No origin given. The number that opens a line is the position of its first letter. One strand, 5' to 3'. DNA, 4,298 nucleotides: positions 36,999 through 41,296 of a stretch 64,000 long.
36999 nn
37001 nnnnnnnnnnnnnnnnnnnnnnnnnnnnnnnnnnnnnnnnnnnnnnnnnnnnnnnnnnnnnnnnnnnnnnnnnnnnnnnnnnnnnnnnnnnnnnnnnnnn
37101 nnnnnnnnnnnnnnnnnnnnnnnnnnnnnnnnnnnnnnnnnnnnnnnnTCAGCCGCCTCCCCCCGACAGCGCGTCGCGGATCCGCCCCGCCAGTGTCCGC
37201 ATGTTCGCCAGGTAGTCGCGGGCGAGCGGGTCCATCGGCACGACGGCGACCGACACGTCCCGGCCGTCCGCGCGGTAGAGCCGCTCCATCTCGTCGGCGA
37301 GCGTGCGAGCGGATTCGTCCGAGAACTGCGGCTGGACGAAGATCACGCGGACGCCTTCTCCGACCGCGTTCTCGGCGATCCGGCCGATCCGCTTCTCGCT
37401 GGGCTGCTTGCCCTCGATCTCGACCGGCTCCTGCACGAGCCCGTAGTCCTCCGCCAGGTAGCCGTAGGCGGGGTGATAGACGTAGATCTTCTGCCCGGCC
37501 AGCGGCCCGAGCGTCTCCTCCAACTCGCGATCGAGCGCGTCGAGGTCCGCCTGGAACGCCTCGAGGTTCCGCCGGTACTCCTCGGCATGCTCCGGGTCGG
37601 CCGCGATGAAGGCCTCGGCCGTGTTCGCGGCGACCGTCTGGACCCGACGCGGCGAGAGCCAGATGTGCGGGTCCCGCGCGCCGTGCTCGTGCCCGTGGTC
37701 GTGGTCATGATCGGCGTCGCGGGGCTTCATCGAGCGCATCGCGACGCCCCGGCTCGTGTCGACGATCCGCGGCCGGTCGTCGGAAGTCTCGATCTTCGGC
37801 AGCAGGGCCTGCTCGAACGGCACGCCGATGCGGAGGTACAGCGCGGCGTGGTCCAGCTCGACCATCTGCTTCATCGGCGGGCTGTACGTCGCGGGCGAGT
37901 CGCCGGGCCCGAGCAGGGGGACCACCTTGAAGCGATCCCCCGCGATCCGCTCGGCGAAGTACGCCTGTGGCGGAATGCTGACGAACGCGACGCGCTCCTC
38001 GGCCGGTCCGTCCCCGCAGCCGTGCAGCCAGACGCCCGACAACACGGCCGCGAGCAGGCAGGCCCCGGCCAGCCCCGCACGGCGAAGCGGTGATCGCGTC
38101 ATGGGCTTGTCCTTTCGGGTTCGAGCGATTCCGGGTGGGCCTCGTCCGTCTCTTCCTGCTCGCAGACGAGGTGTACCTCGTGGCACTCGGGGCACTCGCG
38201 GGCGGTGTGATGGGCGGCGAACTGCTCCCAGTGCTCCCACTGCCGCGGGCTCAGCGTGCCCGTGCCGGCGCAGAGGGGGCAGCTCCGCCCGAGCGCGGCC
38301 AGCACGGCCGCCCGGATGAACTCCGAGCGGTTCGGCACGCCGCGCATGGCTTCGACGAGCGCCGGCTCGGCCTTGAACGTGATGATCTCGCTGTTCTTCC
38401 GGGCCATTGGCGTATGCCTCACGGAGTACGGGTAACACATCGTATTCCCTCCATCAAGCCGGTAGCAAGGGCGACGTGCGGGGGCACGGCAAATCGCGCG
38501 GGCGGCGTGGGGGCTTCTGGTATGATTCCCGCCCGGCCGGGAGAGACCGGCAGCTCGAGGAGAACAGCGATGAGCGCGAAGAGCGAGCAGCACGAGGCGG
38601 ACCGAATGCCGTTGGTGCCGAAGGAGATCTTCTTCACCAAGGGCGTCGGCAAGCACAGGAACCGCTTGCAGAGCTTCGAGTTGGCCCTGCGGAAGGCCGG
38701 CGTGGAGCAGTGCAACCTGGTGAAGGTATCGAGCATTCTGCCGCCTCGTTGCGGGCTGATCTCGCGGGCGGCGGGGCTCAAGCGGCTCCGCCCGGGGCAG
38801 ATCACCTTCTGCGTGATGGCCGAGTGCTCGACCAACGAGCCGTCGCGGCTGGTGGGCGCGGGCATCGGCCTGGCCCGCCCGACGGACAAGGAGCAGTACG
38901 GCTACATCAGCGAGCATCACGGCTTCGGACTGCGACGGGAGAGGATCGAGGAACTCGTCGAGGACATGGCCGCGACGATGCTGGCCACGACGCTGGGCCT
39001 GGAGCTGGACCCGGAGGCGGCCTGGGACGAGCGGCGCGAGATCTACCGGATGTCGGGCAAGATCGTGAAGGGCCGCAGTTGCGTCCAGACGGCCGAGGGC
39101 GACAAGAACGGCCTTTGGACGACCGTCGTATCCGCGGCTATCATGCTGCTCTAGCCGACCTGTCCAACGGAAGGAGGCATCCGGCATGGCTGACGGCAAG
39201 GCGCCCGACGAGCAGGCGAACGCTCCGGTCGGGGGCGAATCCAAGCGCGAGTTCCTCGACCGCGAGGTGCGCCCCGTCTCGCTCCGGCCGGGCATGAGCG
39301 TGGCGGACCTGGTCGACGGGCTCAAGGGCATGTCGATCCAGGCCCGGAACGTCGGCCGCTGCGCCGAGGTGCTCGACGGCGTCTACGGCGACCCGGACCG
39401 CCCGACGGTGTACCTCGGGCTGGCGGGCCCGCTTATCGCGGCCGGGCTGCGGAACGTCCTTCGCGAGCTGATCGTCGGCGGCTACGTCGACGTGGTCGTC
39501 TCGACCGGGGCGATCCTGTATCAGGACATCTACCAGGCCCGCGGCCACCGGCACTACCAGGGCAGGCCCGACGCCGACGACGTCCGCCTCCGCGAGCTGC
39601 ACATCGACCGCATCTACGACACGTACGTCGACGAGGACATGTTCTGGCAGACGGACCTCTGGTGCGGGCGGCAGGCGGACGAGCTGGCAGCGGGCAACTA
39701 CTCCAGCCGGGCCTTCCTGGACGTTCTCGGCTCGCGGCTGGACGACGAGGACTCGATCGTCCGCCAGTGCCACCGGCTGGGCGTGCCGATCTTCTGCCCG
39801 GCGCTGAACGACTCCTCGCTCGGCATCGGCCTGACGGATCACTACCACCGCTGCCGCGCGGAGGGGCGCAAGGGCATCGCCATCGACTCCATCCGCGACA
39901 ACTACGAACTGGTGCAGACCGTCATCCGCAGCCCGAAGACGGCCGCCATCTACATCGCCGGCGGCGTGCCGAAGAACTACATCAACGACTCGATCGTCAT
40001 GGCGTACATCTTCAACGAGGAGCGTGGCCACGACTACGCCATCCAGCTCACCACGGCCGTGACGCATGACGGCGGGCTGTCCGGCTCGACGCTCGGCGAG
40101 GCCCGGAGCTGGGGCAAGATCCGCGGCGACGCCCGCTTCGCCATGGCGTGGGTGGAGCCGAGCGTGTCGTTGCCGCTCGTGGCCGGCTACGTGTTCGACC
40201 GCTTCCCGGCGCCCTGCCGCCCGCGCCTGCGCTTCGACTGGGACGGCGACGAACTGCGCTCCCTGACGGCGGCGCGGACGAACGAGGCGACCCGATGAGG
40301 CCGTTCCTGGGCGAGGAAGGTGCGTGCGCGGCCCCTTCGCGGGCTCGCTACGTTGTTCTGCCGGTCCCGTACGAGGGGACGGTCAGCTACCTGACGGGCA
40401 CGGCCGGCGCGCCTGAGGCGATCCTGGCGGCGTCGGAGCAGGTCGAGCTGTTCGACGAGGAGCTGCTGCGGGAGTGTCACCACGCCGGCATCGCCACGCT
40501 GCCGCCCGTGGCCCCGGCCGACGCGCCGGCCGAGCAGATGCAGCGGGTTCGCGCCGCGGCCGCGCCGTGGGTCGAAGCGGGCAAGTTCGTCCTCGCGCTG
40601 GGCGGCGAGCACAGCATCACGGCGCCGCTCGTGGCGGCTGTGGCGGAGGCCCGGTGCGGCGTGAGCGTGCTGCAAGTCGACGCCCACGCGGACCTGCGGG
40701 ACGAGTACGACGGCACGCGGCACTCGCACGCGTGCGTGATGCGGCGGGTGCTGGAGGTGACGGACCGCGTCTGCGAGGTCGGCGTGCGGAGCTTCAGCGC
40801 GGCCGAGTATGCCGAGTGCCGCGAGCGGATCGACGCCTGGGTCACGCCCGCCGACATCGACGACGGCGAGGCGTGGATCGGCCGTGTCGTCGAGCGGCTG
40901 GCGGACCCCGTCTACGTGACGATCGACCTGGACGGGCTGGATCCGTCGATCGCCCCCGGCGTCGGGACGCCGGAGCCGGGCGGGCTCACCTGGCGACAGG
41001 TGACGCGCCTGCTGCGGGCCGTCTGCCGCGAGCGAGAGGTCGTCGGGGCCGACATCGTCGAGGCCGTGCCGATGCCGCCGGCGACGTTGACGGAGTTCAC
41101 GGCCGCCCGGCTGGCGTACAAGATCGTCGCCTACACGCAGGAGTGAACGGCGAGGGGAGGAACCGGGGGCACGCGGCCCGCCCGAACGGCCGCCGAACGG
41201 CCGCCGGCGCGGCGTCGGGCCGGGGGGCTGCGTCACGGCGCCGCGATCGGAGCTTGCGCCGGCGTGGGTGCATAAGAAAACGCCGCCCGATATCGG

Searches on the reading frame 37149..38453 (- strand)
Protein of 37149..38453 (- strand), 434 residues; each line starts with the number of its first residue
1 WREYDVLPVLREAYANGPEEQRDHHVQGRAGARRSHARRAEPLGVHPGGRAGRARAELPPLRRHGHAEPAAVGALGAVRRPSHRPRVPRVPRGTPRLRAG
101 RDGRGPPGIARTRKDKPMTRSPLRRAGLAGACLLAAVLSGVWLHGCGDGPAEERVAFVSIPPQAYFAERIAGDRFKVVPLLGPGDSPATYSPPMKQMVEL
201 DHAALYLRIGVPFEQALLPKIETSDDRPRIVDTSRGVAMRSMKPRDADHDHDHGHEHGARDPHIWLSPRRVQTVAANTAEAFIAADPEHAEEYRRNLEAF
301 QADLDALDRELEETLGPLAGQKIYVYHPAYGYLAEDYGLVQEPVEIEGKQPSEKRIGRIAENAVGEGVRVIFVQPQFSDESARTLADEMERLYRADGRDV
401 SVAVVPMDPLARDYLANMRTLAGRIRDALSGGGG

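Call 88: search_protein_families(library=pfam, proteins=[window:37149-38453:-], max_evalue=0.0001)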
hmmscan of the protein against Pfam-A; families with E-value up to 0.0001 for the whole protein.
window:37149-38453:- (434 aa): 1 family
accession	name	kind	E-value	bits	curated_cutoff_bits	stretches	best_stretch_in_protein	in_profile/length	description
PF01297.22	ZnuA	-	5e-63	213.5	29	1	158-428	3-263/263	Zinc-uptake complex component A periplasmic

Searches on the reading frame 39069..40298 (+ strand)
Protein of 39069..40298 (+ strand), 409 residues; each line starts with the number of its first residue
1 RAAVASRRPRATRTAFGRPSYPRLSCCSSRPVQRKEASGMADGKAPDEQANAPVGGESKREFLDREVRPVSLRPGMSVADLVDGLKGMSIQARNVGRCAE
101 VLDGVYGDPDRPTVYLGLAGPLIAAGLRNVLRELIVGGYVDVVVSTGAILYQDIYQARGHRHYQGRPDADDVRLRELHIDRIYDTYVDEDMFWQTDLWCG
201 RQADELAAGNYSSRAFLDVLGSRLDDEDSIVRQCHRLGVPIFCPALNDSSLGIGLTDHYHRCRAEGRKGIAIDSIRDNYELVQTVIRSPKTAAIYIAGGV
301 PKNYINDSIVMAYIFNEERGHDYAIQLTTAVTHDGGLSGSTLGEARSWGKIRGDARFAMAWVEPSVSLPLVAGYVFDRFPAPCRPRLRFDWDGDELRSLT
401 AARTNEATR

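Call 88: search_protein_families(library=pfam, proteins=[window:39069-40298:+], max_evalue=0.0001)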
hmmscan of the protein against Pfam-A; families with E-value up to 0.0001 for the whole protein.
window:39069-40298:+ (409 aa): 1 family
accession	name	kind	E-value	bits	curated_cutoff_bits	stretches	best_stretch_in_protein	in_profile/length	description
PF01916.23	DS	-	8.5e-80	268.5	27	1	80-374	1-287/288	Deoxyhypusine synthase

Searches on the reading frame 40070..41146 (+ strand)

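Call 88: search_protein_families(library=pfam, proteins=[window:40070-41146:+], max_evalue=0.0001)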
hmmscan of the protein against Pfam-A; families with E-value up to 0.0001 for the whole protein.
window:40070-41146:+ (358 aa): 1 family
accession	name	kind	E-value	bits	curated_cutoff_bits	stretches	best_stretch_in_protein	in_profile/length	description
PF00491.26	Arginase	-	1.8e-64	218.4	22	1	93-352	2-277/280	Arginase family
